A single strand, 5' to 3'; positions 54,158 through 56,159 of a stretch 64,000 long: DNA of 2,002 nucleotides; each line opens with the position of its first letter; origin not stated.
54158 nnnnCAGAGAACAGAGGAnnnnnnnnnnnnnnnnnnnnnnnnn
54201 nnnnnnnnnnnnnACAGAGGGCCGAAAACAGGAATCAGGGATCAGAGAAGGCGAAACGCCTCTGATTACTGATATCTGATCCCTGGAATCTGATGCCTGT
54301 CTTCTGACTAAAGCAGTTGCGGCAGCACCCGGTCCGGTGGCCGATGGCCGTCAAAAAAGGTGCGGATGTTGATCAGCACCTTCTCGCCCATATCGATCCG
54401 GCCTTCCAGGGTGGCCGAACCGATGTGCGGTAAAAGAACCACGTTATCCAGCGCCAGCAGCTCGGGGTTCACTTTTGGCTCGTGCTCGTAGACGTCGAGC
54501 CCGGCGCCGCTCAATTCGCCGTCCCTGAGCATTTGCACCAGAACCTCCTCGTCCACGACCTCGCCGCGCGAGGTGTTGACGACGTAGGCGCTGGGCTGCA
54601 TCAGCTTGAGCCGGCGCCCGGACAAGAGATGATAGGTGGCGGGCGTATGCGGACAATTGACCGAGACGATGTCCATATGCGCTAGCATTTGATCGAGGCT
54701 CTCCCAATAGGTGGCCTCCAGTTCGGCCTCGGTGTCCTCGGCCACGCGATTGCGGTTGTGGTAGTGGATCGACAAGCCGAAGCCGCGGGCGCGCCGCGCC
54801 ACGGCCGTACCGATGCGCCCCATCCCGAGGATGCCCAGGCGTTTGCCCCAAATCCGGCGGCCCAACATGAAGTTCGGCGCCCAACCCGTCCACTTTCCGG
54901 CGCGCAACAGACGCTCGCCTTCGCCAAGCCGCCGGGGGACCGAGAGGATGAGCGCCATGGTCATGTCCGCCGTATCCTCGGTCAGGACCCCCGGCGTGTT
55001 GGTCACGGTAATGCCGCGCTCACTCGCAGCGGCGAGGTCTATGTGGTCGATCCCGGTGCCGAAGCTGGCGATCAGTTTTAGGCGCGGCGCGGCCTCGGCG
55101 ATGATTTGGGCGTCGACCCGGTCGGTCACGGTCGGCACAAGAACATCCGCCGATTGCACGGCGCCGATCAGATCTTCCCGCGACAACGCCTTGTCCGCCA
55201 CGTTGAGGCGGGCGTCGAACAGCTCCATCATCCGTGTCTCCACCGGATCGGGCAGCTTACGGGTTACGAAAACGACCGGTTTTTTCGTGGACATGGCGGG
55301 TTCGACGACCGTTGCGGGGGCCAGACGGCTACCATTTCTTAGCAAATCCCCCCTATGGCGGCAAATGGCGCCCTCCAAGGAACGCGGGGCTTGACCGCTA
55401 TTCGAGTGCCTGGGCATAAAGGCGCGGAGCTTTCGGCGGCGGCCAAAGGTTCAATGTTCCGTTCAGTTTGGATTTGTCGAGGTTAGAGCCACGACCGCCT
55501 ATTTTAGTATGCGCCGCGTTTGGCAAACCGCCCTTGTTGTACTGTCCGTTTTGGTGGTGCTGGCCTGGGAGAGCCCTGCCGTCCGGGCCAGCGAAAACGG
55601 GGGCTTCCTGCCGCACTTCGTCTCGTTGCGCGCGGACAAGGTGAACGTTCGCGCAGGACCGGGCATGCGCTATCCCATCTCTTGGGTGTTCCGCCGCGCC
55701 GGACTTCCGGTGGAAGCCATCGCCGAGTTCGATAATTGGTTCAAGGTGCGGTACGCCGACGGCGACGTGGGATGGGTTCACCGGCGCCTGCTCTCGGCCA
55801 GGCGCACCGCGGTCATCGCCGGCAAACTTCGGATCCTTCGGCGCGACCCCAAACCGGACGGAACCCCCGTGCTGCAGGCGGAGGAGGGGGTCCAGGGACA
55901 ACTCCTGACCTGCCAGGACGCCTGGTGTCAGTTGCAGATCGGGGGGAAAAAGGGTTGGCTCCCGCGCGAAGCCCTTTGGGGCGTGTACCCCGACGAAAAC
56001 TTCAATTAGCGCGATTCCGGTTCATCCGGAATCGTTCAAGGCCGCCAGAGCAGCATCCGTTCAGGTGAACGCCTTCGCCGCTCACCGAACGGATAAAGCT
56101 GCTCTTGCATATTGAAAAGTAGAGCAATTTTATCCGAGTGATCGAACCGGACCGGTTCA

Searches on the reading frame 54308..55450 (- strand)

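Call 14: search_protein_families(library=pfam, proteins=[window:54308-55450:-], max_evalue=0.00001)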
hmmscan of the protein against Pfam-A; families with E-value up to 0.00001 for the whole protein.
window:54308-55450:- (380 aa): 2 families
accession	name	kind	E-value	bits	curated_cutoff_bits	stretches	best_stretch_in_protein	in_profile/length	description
PF02826.25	2-Hacid_dh_C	-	3.9e-58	196.2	25.1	1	165-344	1-178/178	D-isomer specific 2-hydroxyacid dehydrogenase, NAD binding domain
PF00389.36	2-Hacid_dh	-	2.6e-32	111.8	24.6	1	69-375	6-133/134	D-isomer specific 2-hydroxyacid dehydrogenase, catalytic domain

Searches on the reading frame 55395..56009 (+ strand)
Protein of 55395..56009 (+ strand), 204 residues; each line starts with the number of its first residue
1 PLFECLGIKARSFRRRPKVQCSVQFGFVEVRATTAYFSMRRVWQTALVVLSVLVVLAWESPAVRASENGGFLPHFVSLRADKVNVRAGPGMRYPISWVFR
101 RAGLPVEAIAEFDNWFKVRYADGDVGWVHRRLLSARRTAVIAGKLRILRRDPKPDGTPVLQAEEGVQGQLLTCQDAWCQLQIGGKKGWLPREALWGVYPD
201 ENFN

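Call 14: search_protein_families(library=pfam, proteins=[window:55395-56009:+], max_evalue=0.00001)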
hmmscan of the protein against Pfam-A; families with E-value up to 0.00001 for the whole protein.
window:55395-56009:+ (204 aa): 2 families
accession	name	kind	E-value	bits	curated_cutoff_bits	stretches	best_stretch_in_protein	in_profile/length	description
PF06347.19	SH3_4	-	4.6e-25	87.6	24.1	2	81-134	3-55/56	Bacterial SH3 domain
PF08239.17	SH3_3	-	1.1e-13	51.6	27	1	82-134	2-54/54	Bacterial SH3 domain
